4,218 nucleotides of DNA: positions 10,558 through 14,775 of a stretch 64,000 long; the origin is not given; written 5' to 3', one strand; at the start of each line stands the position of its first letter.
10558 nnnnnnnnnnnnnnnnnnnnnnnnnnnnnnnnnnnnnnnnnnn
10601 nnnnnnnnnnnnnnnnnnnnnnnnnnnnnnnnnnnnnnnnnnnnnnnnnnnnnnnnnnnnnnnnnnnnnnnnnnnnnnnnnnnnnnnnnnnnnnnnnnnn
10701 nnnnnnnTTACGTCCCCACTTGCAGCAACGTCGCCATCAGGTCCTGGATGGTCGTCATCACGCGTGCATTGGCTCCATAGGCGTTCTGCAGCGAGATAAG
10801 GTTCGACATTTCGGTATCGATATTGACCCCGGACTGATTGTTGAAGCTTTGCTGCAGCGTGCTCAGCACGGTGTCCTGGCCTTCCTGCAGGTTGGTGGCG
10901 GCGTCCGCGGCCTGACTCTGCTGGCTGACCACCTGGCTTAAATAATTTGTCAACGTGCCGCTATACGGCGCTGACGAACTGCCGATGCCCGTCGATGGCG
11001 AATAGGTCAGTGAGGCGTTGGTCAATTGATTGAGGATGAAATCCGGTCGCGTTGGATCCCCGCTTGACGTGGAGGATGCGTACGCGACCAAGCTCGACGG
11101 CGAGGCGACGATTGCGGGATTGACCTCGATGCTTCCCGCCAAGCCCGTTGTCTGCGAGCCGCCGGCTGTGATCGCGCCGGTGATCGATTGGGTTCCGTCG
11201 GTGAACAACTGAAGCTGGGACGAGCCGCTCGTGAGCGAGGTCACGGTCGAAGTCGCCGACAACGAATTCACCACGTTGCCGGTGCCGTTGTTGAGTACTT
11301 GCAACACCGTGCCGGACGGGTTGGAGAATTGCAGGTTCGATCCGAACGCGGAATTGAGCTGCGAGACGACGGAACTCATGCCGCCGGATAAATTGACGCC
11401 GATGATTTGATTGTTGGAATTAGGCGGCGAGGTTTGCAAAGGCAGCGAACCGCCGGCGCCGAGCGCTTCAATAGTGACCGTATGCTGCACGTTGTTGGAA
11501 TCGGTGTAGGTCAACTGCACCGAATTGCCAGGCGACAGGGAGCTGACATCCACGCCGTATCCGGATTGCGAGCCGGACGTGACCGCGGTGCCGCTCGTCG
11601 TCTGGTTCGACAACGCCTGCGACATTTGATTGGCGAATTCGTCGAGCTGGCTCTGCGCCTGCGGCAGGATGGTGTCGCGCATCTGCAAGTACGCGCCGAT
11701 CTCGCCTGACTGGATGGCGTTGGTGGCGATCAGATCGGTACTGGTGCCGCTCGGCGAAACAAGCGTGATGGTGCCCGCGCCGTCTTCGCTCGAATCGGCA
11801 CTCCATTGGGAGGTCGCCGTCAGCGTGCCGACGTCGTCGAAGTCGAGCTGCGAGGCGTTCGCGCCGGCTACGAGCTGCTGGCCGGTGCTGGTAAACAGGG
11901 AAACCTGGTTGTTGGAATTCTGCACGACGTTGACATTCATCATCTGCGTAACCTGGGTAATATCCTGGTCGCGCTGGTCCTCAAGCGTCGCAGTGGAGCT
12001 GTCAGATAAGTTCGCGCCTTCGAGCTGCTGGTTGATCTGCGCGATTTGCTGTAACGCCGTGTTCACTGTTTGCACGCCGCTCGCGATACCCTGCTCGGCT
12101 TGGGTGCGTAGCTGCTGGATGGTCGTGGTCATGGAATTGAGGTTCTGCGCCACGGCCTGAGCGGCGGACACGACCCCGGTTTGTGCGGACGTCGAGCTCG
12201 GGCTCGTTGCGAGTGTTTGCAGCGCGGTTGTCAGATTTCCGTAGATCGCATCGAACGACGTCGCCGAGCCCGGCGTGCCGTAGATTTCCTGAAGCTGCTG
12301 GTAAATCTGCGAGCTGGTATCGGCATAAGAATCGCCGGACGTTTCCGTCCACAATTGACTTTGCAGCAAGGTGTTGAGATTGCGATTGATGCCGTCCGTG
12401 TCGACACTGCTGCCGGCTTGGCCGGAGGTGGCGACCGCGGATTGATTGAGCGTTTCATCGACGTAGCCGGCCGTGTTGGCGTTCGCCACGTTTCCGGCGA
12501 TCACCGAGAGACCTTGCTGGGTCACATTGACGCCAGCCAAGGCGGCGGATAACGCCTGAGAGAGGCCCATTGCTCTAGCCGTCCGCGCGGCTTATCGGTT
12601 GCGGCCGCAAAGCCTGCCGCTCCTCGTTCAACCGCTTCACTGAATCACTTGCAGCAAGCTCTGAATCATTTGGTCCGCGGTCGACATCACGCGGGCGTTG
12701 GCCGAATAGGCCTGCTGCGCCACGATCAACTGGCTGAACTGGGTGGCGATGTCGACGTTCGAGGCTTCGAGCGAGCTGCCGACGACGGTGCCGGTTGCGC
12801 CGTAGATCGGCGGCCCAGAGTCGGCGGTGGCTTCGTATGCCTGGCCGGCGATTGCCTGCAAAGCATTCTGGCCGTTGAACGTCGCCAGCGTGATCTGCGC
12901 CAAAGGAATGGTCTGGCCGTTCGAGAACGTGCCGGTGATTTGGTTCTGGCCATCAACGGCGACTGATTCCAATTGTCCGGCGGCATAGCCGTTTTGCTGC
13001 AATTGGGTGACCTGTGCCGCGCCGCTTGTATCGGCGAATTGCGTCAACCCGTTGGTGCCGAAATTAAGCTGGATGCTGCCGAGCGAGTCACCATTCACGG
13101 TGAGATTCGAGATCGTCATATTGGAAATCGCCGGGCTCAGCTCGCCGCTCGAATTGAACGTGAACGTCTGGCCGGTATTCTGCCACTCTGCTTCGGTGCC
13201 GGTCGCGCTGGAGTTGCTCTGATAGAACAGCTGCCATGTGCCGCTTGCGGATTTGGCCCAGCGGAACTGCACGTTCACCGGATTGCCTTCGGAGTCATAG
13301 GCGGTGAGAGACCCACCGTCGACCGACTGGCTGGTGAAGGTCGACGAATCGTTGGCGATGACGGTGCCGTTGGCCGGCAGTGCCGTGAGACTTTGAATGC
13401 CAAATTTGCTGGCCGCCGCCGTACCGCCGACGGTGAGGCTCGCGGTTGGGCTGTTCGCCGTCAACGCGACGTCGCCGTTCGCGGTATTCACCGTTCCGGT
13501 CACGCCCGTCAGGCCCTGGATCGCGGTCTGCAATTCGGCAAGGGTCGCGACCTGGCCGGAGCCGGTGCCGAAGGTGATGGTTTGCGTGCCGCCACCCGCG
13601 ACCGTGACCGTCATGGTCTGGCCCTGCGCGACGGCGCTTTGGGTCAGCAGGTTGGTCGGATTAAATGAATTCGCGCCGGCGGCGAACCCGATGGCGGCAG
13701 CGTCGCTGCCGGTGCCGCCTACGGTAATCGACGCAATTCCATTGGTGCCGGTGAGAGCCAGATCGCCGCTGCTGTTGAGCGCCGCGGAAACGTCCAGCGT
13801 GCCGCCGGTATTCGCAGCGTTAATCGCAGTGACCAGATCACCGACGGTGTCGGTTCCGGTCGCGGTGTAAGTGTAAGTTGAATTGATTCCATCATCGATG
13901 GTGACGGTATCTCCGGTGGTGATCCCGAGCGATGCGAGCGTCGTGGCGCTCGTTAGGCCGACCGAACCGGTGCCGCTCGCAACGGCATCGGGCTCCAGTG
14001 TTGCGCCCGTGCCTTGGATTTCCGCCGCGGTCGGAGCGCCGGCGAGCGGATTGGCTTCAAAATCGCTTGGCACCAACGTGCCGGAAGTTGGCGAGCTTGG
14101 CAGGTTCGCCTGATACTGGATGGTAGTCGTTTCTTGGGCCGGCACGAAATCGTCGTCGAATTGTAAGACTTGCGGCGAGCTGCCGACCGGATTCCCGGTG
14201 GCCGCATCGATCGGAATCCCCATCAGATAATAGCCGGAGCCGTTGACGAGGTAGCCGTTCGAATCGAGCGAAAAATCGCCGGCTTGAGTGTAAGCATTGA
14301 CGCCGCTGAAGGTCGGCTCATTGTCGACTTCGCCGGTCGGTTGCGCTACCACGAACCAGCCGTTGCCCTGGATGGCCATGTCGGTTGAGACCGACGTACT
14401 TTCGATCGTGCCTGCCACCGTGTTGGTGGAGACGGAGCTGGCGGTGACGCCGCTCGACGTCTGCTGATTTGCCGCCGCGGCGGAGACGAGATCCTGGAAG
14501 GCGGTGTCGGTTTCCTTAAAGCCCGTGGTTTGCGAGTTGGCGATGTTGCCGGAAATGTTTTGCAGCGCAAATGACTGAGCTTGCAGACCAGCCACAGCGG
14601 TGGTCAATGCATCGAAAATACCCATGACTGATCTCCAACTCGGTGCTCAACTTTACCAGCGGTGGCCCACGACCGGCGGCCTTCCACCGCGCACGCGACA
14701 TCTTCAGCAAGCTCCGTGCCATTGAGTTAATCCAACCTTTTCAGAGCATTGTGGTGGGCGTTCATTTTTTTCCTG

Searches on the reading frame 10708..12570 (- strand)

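Call 3: search_protein_families(library=pfam, proteins=[window:10708-12570:-], max_evalue=0.01)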
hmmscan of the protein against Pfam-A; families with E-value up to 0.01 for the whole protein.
window:10708-12570:- (620 aa): 3 families
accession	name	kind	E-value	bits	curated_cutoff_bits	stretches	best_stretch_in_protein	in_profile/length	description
PF22638.1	FlgK_D1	-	1.5e-41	142.9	28.6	1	91-330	2-224/233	Flagellar hook-associated protein FlgK helical domain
PF06429.18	Flg_bbr_C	-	9.2e-12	44.7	23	1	573-617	1-45/46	Flagellar basal body rod FlgEFG protein C-terminal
PF00460.25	Flg_bb_rod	-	0.0029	18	20.7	1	12-36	6-30/31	Flagella basal body rod protein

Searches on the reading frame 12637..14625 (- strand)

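Call 3: search_protein_families(library=pfam, proteins=[window:12637-14625:-], max_evalue=0.01)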
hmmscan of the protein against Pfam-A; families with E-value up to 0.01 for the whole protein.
window:12637-14625:- (662 aa): 3 families
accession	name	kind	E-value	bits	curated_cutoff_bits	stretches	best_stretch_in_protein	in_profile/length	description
PF06429.18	Flg_bbr_C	-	9.1e-15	54.3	23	1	618-659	4-45/46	Flagellar basal body rod FlgEFG protein C-terminal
PF22692.1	LlgE_F_G_D1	-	7.1e-11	42.5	27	1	84-136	1-43/64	Flagellar hook protein FlgE/F/G D1 domain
PF00460.25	Flg_bb_rod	-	0.00066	20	20.7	1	7-37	1-31/31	Flagella basal body rod protein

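Call 6: search_protein_families(library=ncbifam, proteins=[window:12637-14625:-], max_evalue=0.01)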
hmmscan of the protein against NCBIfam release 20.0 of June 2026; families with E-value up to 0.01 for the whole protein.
window:12637-14625:- (662 aa): 24 families
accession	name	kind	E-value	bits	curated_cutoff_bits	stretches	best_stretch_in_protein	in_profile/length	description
NF004242.0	PRK05682.2-1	equivalog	8.2e-91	304.9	365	2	399-662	154-422/422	flagellar hook protein FlgE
TIGR03506.1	FlgEFG_subfam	subfamily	8.1e-74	249.4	70.25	2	6-359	2-277/351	flagellar hook-basal body complex protein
NF004238.1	PRK05682.1-1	equivalog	1.5e-68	232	400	2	394-660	144-413/414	flagellar hook protein FlgE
NF004243.1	PRK05682.2-2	equivalog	2.6e-61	208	801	2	1-180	1-173/420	flagellar hook protein FlgE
NF005286.1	PRK06803.1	equivalog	6.6e-55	186.8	467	2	403-661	143-402/402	flagellar hook protein FlgE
NF004241.1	PRK05682.1-5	equivalog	5.3e-49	167.5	469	2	438-661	193-445/446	flagellar hook protein FlgE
NF040922.1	flgE_Caulobact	equivalog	3.3e-46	158.4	750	2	486-660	325-503/505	flagellar hook protein FlgE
TIGR02489.1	flgE_epsilon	equivalog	1.3e-44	152.9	412.85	2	433-662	480-719/719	flagellar hook protein FlgE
NF004240.1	PRK05682.1-4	equivalog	1.1e-40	140.4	472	2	425-660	183-442/443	flagellar hook protein FlgE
TIGR02490.1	flgF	equivalog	2e-40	138.7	178.5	1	9-640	3-217/218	flagellar basal-body rod protein FlgF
NF004495.0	PRK05841.1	equivalog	1.4e-38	132.8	857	1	5-657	3-598/603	flagellar hook protein FlgE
NF009278.1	PRK12636.1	equivalog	6.8e-31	107.7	350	2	519-659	115-260/263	flagellar basal body rod protein FlgG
TIGR02488.1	flgG_G_neg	equivalog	6.6e-30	104.5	252.75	2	6-135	1-135/259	flagellar basal-body rod protein FlgG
NF009279.0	PRK12637.1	equivalog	1.7e-28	99.6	663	2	382-659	192-471/473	flagellar hook protein FlgE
NF009456.0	PRK12816.1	equivalog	7e-26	91.4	416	2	6-135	4-137/264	flagellar basal body rod protein FlgG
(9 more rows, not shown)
